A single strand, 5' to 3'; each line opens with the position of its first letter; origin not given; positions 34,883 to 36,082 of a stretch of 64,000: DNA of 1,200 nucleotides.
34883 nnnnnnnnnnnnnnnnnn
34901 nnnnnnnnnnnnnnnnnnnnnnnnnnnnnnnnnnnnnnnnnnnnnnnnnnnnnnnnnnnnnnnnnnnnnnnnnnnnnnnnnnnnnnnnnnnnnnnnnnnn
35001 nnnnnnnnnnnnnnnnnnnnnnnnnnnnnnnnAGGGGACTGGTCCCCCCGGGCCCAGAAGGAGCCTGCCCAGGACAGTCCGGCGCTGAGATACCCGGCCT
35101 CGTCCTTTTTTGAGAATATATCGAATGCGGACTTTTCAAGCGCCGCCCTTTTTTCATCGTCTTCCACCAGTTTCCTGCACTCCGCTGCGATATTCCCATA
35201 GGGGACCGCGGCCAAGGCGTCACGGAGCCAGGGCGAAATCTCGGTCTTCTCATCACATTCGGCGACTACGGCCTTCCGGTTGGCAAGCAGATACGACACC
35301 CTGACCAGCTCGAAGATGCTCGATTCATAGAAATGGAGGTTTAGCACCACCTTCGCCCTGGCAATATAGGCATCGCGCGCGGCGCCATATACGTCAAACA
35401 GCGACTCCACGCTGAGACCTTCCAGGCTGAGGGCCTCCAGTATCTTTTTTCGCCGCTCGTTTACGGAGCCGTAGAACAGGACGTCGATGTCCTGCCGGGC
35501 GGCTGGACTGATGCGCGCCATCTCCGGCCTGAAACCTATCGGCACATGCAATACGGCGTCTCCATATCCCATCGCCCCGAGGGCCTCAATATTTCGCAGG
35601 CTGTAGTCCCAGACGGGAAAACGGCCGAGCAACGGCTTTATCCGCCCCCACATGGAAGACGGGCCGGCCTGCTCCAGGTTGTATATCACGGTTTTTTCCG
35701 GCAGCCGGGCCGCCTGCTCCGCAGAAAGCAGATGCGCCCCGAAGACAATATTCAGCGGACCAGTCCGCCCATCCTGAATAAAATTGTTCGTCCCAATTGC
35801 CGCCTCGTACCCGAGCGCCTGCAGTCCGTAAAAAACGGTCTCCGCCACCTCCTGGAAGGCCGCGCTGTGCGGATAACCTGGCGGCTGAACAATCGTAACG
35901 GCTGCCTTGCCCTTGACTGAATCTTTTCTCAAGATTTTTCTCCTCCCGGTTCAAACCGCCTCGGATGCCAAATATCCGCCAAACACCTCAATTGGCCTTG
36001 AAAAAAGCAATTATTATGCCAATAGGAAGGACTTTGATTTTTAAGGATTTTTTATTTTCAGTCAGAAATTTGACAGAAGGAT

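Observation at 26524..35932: Two megasynthase-like genes (1895 + 1223 aa, at least eight catalytic-type domains plus TPR arrays) between csrA-fliW and fliC: candidate flagellin glycosylation machine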

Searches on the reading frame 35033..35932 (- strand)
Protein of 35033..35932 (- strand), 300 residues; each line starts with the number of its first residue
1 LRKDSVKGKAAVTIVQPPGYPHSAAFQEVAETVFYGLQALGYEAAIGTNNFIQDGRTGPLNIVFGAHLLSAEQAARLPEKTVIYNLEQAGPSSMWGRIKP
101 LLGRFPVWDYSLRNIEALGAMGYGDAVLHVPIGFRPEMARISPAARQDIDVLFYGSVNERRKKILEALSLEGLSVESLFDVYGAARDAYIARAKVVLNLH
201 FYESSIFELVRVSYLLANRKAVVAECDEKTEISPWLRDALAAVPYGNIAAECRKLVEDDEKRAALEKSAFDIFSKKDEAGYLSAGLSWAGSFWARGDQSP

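Call 14: search_protein_families(library=pfam, proteins=[window:35033-35932:-], max_evalue=1)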
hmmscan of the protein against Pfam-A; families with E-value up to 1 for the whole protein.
window:35033-35932:- (300 aa): 0 families

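Call 35: search_solved_structures(query=A1, max_evalue=10, show_alignments=1)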
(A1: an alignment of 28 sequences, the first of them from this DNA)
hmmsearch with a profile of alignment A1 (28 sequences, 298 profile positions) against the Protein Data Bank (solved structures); distinct sequences matched with E-value up to 10: 0.
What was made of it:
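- Tried and rejected: A profile search of the PDB with alignment A1 also gave nothing (call 35).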

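Call 36: search_protein_families(library=pfam, alignment_id=A1, max_evalue=1)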
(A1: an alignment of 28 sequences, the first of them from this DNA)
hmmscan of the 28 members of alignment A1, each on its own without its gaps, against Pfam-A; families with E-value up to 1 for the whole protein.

A. member 1, seq(300 aa): 0 families

B. families by the number of members that match (of 28 scanned): 8 families
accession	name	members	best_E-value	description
PF13524.12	Glyco_trans_1_2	10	5.8e-07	Glycosyl transferase-like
PF04055.27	Radical_SAM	2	0.017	Radical SAM superfamily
PF07689.18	KaiB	1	0.017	KaiB domain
PF17489.7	Tnp_22_trimer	1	0.026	L1 transposable element trimerization domain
PF05762.20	VWA_CoxE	1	0.092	VWA domain containing CoxE-like protein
PF17343.7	DUF5373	1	0.19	Family of unknown function (DUF5373)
PF07274.17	DUF1440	1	0.2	Protein of unknown function (DUF1440)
PF09987.14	DUF2226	1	0.27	Uncharacterized protein conserved in archaea (DUF2226)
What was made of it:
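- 35033..35932 (-): N-terminal compact GT-B domain (residues 1-300). It has no Pfam hit of its own and belongs to a large mobile domain family. 10 of 28 homologues hit PF13524 (call 36).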

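Call 37: find_related_loci(query=A1, collection=genome_contigs, flank=10000)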
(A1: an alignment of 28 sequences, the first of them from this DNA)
Query A1 (300 aa) in genome_contigs; peptide patterns used: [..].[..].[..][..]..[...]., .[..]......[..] (x = any residue, [..] = any of these).
598 stretches matched a pattern (row limit reached: there are more); 576 encode a relative of the query (tblastn E <= 1e-3); the best 80 are kept; 80 distinct loci.
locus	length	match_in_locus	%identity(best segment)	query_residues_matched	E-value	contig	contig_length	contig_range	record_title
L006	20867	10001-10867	77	3-295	1e-149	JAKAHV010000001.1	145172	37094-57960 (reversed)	MAG: Nitrospirae bacterium isolate WY3.bin132 NODE_140_length_145172_cov_2.283312, whole genome shotgun sequence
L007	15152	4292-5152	68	9-299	7e-128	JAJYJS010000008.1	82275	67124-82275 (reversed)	MAG: Nitrospirae bacterium isolate DBS2-1.bin166 NODE_494_length_82275_cov_12.824378, whole genome shotgun sequence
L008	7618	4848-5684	69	8-292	4e-126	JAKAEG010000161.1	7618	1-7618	MAG: Nitrospirae bacterium isolate WY1.bin133 NODE_16262_length_7618_cov_1.417434, whole genome shotgun sequence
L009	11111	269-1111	68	6-292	4e-124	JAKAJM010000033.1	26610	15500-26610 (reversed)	MAG: Nitrospirae bacterium isolate WY3.bin97 NODE_2816_length_26610_cov_1.621795, whole genome shotgun sequence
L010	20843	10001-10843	68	6-292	5e-123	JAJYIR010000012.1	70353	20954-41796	MAG: Nitrospirae bacterium isolate DBS2-1.bin129 NODE_645_length_70353_cov_5.518782, whole genome shotgun sequence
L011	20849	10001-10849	53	12-296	2e-89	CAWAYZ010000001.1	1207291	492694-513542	MAG: uncultured Acidimicrobiaceae bacterium isolate MFD05512.bin.2.165 genome assembly, contig: contig_10424, whole geno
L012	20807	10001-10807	51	12-282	3e-88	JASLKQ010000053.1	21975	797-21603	MAG: Verrucomicrobiota bacterium isolate ETNP1_MAG_4 NODE_53_length_21975_cov_4.257192, whole genome shotgun sequence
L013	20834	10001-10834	53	12-291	6e-88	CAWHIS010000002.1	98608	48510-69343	MAG: uncultured beta proteobacterium isolate MFD02134.bin.1.167 genome assembly, contig: contig_1037, whole genome shotg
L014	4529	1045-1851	50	12-282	9e-88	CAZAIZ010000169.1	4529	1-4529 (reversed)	MAG TPA_asm: uncultured Pedosphaera sp. isolate SRP260945_co1_342 genome assembly, contig: NODE_39023_length_4529_cov_8.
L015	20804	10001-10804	51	12-282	8e-88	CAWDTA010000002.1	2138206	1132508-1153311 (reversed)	MAG: uncultured Veillonellaceae bacterium isolate MFD04492.bin.4.99 genome assembly, contig: contig_30121, whole genome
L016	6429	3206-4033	54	9-286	2e-86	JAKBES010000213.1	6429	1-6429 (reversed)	MAG: Acidobacteria bacterium isolate BP8.bin17 NODE_22818_length_6429_cov_1.261187, whole genome shotgun sequence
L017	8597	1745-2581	52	12-291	8e-86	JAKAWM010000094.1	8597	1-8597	MAG: Actinomycetes bacterium isolate YP4.bin5 NODE_11726_length_8597_cov_1.283589, whole genome shotgun sequence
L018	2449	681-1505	51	12-287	3e-88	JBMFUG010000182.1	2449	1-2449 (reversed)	MAG: Acidimicrobiales bacterium isolate KM4347-33 NODE_182_length_2449_cov_3.773609, whole genome shotgun sequence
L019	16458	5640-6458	49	12-287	1e-85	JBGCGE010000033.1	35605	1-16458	MAG: Gammaproteobacteria bacterium isolate SGMAG-06 contig33, whole genome shotgun sequence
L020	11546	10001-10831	47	12-290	2e-85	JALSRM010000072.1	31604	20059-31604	MAG: Gammaproteobacteria bacterium isolate 356-308_metabat1_scaf2bin.068 356-308_scaffold_765_c1, whole genome shotgun s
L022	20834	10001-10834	48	12-291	1e-84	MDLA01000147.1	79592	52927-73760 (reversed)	Chromatiales bacterium (ex Bugula neritina AB1) isolate AB1-2 AB833_contig000147, whole genome shotgun sequence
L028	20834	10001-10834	51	12-290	2e-82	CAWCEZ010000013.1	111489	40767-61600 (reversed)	MAG: uncultured Acidimicrobiaceae bacterium isolate MFD09495.bin.2.2 genome assembly, contig: contig_9934, whole genome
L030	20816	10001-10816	46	12-286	5e-82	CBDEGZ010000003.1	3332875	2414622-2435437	MAG: Gammaproteobacteria bacterium isolate d4f7fdc9-f89b-4174-bf1d-6ce48d75cc49 genome assembly, contig: contig_3, whole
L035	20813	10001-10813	48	12-286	3e-81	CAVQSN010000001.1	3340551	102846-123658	MAG: uncultured Acidobacteriaceae bacterium isolate MFD00082.bin.1.166 genome assembly, contig: contig_216, whole genome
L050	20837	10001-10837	46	5-287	7e-78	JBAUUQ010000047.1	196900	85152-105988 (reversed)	MAG: Terriglobales bacterium isolate MFD05931_ilm_asm_bin20 k127_217302, whole genome shotgun sequence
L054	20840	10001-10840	45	3-286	9e-77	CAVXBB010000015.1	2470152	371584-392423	MAG: uncultured Acidobacteriaceae bacterium isolate MFD02579.bin.2.56 genome assembly, contig: contig_5146, whole genome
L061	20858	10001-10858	46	8-297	2e-75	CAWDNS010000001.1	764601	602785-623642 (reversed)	MAG: uncultured Acidobacteriota bacterium isolate MFD03399.bin.1.9 genome assembly, contig: contig_10035, whole genome s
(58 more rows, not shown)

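Call 39: predict_structure(alignment_id=A1)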
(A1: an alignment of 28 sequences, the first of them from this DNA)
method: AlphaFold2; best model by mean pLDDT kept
length: 300 residues; sequences in the alignment: 28
mean_pLDDT: 93.6   pTM: 0.91
mean pLDDT of the five models: 93.6, 92.8, 92.8, 92.2, 91.8
residues with pLDDT >= 90: 262; 70-90: 29; 50-70: 5; < 50: 4
segments of 3 or more residues with pLDDT < 50: 1-3
pLDDT, mean of each block of 10 residues (from residue 1): 71 97 95 98 96 82 97 94 93 81 95 93 95 98 98 96 98 97 96 97 87 97 95 94 97 98 98 98 98 81
secondary structure, 60 per line:
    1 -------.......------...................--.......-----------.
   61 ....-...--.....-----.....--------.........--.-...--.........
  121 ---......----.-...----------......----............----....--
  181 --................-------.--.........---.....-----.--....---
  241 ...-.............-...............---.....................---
elements in order: E8-14 H21-39 E42-48 E60-64 H71-75 E81-85 H94-101 E107-109 H112-120 E127-129 E149-154 H159-170 E175-178 H183-192 E193-198 H209-217 E221-225 H234-237 E241-243 H245-257 H259-273 H278-297
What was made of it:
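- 35033..35932 (-): AF2 pLDDT 93.6 (call 39).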

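Call 43: fold_search(model_id=the predicted structure, library=pdb)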
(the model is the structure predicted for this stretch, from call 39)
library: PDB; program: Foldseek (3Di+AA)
matches with E <= 10: 1522; with E <= 0.001: 138
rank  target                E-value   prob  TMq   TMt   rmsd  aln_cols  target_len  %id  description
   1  4n9w                  8.0e-08  1.00  0.60  0.52   8.4       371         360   16  Crystal structure of phosphatidyl mannosyltransferase PimA (released 2014-11-12)
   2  3c48_B                9.9e-08  1.00  0.42  0.34  10.5       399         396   12  Structure of the retaining glycosyltransferase MshA: The first step in mycothiol biosynthesis. Organism: Corynebacteri (released 2008-03-25)
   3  7vfk_B                1.2e-07  1.00  0.53  0.35   8.1       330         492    9  Crystal structure of SdgB (ligand-free form) (released 2021-11-24)
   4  3c4q_B                1.3e-07  1.00  0.63  0.51   5.9       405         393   14  Structure of the retaining glycosyltransferase MshA : The first step in mycothiol biosynthesis. Organism : Corynebacte (released 2008-04-01)
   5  2gej                  1.6e-07  1.00  0.67  0.57   5.8       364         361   15  Crystal Structure of phosphatidylinositol mannosyltransferase (PimA) from Mycobacterium smegmatis in complex with GDP-Ma (released 2007-04-03)
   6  9v0l                  1.6e-07  1.00  0.64  0.55   6.5       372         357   10  UDP-binding PsBGluT, a tetrahydrobiopterin glucosyltransferase from Pseudanabaena sp. Chao 1811 (released 2025-11-26)
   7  8jjn_B                2.3e-07  1.00  0.56  0.54   6.3       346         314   13  Structure of SenB in complex with UDP-Glc and PO4- at 1.98 Angstroms resolution (released 2024-02-07)
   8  3c48_A                2.6e-07  1.00  0.40  0.32  11.4       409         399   12  Structure of the retaining glycosyltransferase MshA: The first step in mycothiol biosynthesis. Organism: Corynebacteri (released 2008-03-25)
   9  8dvz                  3.4e-07  1.00  0.65  0.54   5.9       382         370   11  Structure of the Campylobacter concisus glycosyltransferase PglA R282V variant (released 2024-01-17)
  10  4xso_A                4.2e-07  1.00  0.59  0.50   7.1       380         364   13  Crystal structure of apo-form Alr3699/HepE from Anabaena sp. strain PCC 7120 (released 2016-01-13)
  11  7vfn_C                4.7e-07  1.00  0.51  0.34   8.3       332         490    9  Crystal structure of SdgB (SD peptide-binding form) (released 2021-11-24)
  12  7qsg_A                5.0e-07  1.00  0.51  0.42   8.7       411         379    9  Methylmannose polysaccharide mannosyltransferase from M. hassiacum (released 2023-01-25)
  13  7qsg_B                5.5e-07  1.00  0.59  0.58   5.9       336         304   10  Methylmannose polysaccharide mannosyltransferase from M. hassiacum (released 2023-01-25)
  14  7vfn_A                6.5e-07  1.00  0.49  0.32   6.6       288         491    9  Crystal structure of SdgB (SD peptide-binding form) (released 2021-11-24)
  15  7ec1_B                7.2e-07  1.00  0.52  0.34   6.0       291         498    9  Crystal structure of SdgB (ligand-free form) (released 2021-03-24)
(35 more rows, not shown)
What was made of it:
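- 35033..35932 (-): Foldseek top hits are PimA, MshA, SdgB and PglA, E about 1e-7 (call 43).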

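Call 68: search_protein_representatives(alignment_id=A1)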
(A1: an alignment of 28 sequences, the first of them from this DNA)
Query: 28 sequences, 298 profile positions. Proteins with E-value up to 0.001 (for the whole library): 7446; up to 1e-10: 5052; up to 1e-30: 1931. The best 150 are listed.
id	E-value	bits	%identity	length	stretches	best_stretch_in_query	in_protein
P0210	9.0e-171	582.9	-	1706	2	6-290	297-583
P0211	1.3e-136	470.7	-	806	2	5-285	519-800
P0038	6.9e-125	432.3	-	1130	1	5-295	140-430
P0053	1.0e-123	428.4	-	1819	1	8-291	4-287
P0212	1.1e-123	428.4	-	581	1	8-293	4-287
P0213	6.0e-123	425.9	-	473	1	7-291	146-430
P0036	1.3e-122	424.8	-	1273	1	5-291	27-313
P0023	1.6e-122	424.5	-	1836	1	5-293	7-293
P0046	3.7e-122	423.3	-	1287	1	8-291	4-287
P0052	7.7e-122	422.3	-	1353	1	9-292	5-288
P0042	1.3e-121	421.5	-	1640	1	8-291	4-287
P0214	3.7e-121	420.0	-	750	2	23-277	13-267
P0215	5.8e-121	419.4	-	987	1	6-291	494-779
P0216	1.9e-119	414.4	-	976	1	6-288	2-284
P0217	3.4e-118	410.3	-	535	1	6-291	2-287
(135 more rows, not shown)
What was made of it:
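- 35033..35932 (-): The family has 1931 clusters at E<=1e-30 (call 68).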

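Call 70: search_protein_families(library=pfam, proteins=[L061:9977-11527:+, L035:9905-11488:+, L054:9941-11620:+, L022:9797-11551:+, L020:7895-11455:+, L030:5918-13321:+, L019:1572-8903:+, L050:9905-12280:+], max_evalue=0.0001)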
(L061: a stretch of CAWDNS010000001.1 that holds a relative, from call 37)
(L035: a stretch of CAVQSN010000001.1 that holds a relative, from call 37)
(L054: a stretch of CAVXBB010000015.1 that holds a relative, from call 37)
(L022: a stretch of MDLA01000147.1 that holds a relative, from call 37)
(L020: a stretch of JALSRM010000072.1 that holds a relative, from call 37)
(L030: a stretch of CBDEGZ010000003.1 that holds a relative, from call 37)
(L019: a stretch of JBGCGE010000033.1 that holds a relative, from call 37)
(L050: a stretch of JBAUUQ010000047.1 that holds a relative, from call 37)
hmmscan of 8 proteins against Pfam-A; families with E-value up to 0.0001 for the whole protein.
L061:9977-11527:+ (517 aa): 1 family
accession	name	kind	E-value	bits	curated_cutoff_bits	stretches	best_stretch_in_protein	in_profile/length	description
PF13489.12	Methyltransf_23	-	7.1e-06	26.3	27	0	352-414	78-149/164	Methyltransferase domain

L035:9905-11488:+ (528 aa): 1 family
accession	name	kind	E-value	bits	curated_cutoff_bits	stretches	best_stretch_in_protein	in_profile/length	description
PF13489.12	Methyltransf_23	-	9.3e-05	22.7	27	0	372-434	78-149/164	Methyltransferase domain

L054:9941-11620:+ (560 aa): 0 families

L022:9797-11551:+ (585 aa): 4 families
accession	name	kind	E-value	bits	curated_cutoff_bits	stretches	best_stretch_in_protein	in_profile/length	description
PF08242.18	Methyltransf_12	-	1.9e-06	29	30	1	430-481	44-98/98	Methyltransferase domain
PF08241.18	Methyltransf_11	-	2.2e-06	28.6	21.2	1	405-481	19-93/95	Methyltransferase domain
PF13847.12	Methyltransf_31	-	1.1e-05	25.6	27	1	408-487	32-113/145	Methyltransferase domain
PF13489.12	Methyltransf_23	-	1.9e-05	24.9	27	1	406-489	46-123/164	Methyltransferase domain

L020:7895-11455:+ (1187 aa): 14 families
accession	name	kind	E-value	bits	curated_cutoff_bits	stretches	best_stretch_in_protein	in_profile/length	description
PF13844.12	Glyco_transf_41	-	6.8e-86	289.1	25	2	468-653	358-543/543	Glycosyl transferase family 41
PF13414.12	TPR_11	-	3.9e-12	46.1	26.8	1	83-117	3-37/42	TPR repeat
PF08241.18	Methyltransf_11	-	4.4e-10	40.5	21.2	1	1007-1083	19-93/95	Methyltransferase domain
PF00515.34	TPR_1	-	4.6e-10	39.3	27.8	0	74-107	1-34/34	Tetratricopeptide repeat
PF07719.23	TPR_2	-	6.8e-10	38.7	27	0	179-210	2-33/34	Tetratricopeptide repeat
PF13424.12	TPR_12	-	8.4e-09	35.9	30.1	0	56-105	26-76/77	Tetratricopeptide repeat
PF13181.12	TPR_8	-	1e-08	35.1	25.7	0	76-106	3-33/34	Tetratricopeptide repeat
PF13431.12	TPR_17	-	2.3e-08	34.1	24.4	0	132-163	1-32/34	Tetratricopeptide repeat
PF13432.12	TPR_16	-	1.1e-07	32.6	32.7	0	156-208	9-61/65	Tetratricopeptide repeat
PF08242.18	Methyltransf_12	-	1.2e-07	32.8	30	0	1043-1083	55-98/98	Methyltransferase domain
PF14559.12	TPR_19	-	8.4e-07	29.7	25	0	157-210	4-57/68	Tetratricopeptide repeat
PF13489.12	Methyltransf_23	-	9.4e-07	29.1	27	0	1008-1088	46-119/164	Methyltransferase domain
PF13428.12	TPR_14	-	1.6e-06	28.7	23.5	0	80-114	7-41/44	Tetratricopeptide repeat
PF13649.12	Methyltransf_25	-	4.3e-05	24.6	27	0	1010-1081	25-97/97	Methyltransferase domain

L030:5918-13321:+ (2468 aa): 25 families
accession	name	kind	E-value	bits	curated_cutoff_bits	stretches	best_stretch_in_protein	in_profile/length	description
PF13844.12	Glyco_transf_41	-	1.8e-170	568.2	25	4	449-638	354-543/543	Glycosyl transferase family 41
PF00515.34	TPR_1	-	1.8e-45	151.4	27.8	1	131-161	4-34/34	Tetratricopeptide repeat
PF07719.23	TPR_2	-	1.5e-42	140.6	27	1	131-160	4-33/34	Tetratricopeptide repeat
PF13414.12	TPR_11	-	1.2e-40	137.4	26.8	4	802-841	1-40/42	TPR repeat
PF13181.12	TPR_8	-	4.8e-38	126.5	25.7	0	131-160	4-33/34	Tetratricopeptide repeat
PF00535.33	Glycos_transf_2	-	7.8e-38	130.5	23.3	2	1688-1813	1-128/168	Glycosyl transferase family 2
PF13431.12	TPR_17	-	3.7e-29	99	24.4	0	783-815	1-33/34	Tetratricopeptide repeat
PF13424.12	TPR_12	-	8.3e-23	80.8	30.1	0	107-157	23-74/77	Tetratricopeptide repeat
PF10111.15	Glyco_tranf_2_2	-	4.9e-20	72.6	27.3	1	1688-1873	1-204/276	Glycosyltransferase like family 2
PF14559.12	TPR_19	-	5.2e-19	68.8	25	0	117-165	14-62/68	Tetratricopeptide repeat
PF13432.12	TPR_16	-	5.7e-19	68.7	32.7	0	134-188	3-57/65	Tetratricopeptide repeat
PF13428.12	TPR_14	-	2.7e-18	65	23.5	0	730-765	7-42/44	Tetratricopeptide repeat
PF13176.12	TPR_7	-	9.1e-18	63.2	27.9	0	728-751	3-28/36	Tetratricopeptide repeat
PF23914.1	TPR_CcmH_CycH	-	4.4e-14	53.1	42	0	1933-1974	50-91/158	Cytochrome c-type biogenesis protein H TPR domain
PF25063.1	ARM_TT21_C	-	1.1e-13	52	35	0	57-100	99-142/209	Tetratricopeptide repeat protein 21 C-terminal ARM domain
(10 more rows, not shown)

L019:1572-8903:+ (2444 aa): 24 families
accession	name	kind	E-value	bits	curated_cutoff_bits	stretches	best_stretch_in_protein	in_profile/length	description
PF13844.12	Glyco_transf_41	-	1.2e-172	575.4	25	4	444-632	355-543/543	Glycosyl transferase family 41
PF00535.33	Glycos_transf_2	-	1.2e-38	133.2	23.3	2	1676-1835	1-165/168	Glycosyl transferase family 2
PF13414.12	TPR_11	-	5e-36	122.6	26.8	1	726-762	2-38/42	TPR repeat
PF00515.34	TPR_1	-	1.9e-35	119.7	27.8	2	122-155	1-34/34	Tetratricopeptide repeat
PF13181.12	TPR_8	-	1.4e-31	106.4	25.7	0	721-749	4-32/34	Tetratricopeptide repeat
PF07719.23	TPR_2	-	9.8e-29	97.5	27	0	721-749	4-32/34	Tetratricopeptide repeat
PF13431.12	TPR_17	-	2.7e-27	93.2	24.4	1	110-142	1-33/34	Tetratricopeptide repeat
PF10111.15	Glyco_tranf_2_2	-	4.1e-22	79.4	27.3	1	1676-1874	1-219/276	Glycosyltransferase like family 2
PF13424.12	TPR_12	-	3.2e-18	66.1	30.1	0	124-183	5-72/77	Tetratricopeptide repeat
PF13428.12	TPR_14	-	3.3e-16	58.6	23.5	0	724-760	7-43/44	Tetratricopeptide repeat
PF13641.12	Glyco_tranf_2_3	-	3.8e-14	53.7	27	1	1675-1858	3-196/230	Glycosyltransferase like family 2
PF14559.12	TPR_19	-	2.7e-13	50.5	25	0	109-143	12-46/68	Tetratricopeptide repeat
PF13176.12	TPR_7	-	9.6e-13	47.6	27.9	0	722-745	3-26/36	Tetratricopeptide repeat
PF13432.12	TPR_16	-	2.6e-12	47.4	32.7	0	128-182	3-57/65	Tetratricopeptide repeat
PF23914.1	TPR_CcmH_CycH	-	8.5e-09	35.9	42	0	1921-1959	50-88/158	Cytochrome c-type biogenesis protein H TPR domain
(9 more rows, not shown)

L050:9905-12280:+ (792 aa): 2 families
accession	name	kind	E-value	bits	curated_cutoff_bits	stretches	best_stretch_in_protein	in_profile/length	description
PF13578.12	Methyltransf_24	-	1.1e-07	33.1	26.3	1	612-717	1-105/105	Methyltransferase domain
PF13489.12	Methyltransf_23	-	4.9e-07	30.1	27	0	364-442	77-149/164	Methyltransferase domain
